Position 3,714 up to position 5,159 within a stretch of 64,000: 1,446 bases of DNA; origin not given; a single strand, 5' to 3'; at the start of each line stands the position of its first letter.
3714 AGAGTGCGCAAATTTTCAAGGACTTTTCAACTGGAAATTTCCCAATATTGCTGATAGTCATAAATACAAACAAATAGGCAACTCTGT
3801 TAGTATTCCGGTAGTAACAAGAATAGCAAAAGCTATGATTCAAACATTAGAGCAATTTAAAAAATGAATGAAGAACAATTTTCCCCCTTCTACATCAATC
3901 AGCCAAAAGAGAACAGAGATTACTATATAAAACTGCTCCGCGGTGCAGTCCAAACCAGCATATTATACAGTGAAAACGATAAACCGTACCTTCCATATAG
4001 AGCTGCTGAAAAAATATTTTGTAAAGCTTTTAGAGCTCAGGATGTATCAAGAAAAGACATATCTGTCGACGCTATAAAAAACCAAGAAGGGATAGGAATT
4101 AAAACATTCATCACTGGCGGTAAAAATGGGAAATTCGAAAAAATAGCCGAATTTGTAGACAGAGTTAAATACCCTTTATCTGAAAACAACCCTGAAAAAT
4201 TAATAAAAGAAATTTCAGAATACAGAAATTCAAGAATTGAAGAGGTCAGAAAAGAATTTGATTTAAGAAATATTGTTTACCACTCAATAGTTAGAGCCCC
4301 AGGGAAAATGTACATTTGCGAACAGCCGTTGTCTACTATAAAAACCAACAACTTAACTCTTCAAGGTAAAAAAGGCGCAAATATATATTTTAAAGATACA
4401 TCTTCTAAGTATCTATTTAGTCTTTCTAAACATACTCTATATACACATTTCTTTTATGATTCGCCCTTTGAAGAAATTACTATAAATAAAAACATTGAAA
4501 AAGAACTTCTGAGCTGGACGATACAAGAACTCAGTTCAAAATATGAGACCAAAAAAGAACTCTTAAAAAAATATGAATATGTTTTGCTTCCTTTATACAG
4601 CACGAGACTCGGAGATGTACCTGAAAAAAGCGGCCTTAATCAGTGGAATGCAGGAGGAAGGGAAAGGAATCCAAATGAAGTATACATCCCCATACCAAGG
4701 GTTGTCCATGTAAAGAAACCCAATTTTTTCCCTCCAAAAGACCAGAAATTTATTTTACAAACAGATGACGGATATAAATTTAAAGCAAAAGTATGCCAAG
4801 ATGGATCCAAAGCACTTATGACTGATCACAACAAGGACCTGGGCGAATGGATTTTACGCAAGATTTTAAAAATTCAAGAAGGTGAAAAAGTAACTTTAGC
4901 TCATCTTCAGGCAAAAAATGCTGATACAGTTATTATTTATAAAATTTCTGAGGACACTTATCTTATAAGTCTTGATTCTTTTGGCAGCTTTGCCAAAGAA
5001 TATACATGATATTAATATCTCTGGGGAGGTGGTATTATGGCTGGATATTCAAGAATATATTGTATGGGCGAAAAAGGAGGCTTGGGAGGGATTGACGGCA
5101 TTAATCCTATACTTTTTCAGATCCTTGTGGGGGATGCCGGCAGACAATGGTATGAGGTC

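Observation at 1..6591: AT-rich, eight-gene co-directional accessory island abutting core genes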

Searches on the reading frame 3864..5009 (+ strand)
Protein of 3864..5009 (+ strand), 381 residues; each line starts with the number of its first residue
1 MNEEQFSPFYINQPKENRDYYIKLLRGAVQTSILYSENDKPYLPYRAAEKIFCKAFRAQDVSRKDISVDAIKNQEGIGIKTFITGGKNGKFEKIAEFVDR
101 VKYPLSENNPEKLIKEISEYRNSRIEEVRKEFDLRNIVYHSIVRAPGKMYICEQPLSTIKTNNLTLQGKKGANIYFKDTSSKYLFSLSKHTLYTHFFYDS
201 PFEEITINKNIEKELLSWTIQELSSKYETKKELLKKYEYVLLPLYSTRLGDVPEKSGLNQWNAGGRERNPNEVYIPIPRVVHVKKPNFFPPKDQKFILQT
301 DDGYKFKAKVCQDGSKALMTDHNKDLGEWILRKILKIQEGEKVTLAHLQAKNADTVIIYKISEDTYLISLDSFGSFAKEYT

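Call 3: search_protein_families(library=pfam, proteins=[window:3864-5009:+], max_evalue=0.1)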
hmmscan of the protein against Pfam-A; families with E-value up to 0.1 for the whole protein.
window:3864-5009:+ (381 aa): 2 families
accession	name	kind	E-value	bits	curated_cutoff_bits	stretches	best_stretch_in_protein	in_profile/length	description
PF20731.2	RE_NgoFVII_C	-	3.3e-18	66.4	23.8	1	247-361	15-130/131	NgoFVII C-terminal B3-like DNA-binding domain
PF21936.2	Pcf11_C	-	0.043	14.2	26.7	1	304-338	12-43/54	Pcf11, C-terminal domain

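Call 4: search_protein_families(library=padloc, proteins=[window:3864-5009:+], max_evalue=0.1)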
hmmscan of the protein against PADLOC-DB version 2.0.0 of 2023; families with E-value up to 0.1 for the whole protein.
window:3864-5009:+ (381 aa): 3 families
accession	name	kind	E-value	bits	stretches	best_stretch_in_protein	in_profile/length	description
PDLC03479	REase_II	-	2.2e-71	239.2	1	16-376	10-373/376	Type II restriction enzyme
PDLC03446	REase_II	-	5.8e-21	73.2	1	36-196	38-205/237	Type II restriction enzyme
PDLC03530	REase_II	-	2.6e-09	34.5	1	253-371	216-345/350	Type II restriction enzyme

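Call 5: search_protein_families(library=ncbifam, proteins=[window:3864-5009:+], max_evalue=0.1)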
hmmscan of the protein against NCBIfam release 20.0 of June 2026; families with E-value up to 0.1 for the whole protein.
window:3864-5009:+ (381 aa): 0 families

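Call 101: search_solved_structures(query=window:3864-5009:+, max_evalue=1, show_alignments=2)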
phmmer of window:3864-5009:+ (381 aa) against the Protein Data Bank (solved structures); distinct sequences matched with E-value up to 1: 2.
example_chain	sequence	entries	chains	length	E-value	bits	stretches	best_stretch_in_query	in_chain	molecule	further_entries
4rd5_A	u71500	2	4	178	0.0073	18.6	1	289-356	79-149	Restriction endonuclease R.NgoVII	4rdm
4rct_A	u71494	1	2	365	0.04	16.1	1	291-352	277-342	Restriction endonuclease R.NgoVII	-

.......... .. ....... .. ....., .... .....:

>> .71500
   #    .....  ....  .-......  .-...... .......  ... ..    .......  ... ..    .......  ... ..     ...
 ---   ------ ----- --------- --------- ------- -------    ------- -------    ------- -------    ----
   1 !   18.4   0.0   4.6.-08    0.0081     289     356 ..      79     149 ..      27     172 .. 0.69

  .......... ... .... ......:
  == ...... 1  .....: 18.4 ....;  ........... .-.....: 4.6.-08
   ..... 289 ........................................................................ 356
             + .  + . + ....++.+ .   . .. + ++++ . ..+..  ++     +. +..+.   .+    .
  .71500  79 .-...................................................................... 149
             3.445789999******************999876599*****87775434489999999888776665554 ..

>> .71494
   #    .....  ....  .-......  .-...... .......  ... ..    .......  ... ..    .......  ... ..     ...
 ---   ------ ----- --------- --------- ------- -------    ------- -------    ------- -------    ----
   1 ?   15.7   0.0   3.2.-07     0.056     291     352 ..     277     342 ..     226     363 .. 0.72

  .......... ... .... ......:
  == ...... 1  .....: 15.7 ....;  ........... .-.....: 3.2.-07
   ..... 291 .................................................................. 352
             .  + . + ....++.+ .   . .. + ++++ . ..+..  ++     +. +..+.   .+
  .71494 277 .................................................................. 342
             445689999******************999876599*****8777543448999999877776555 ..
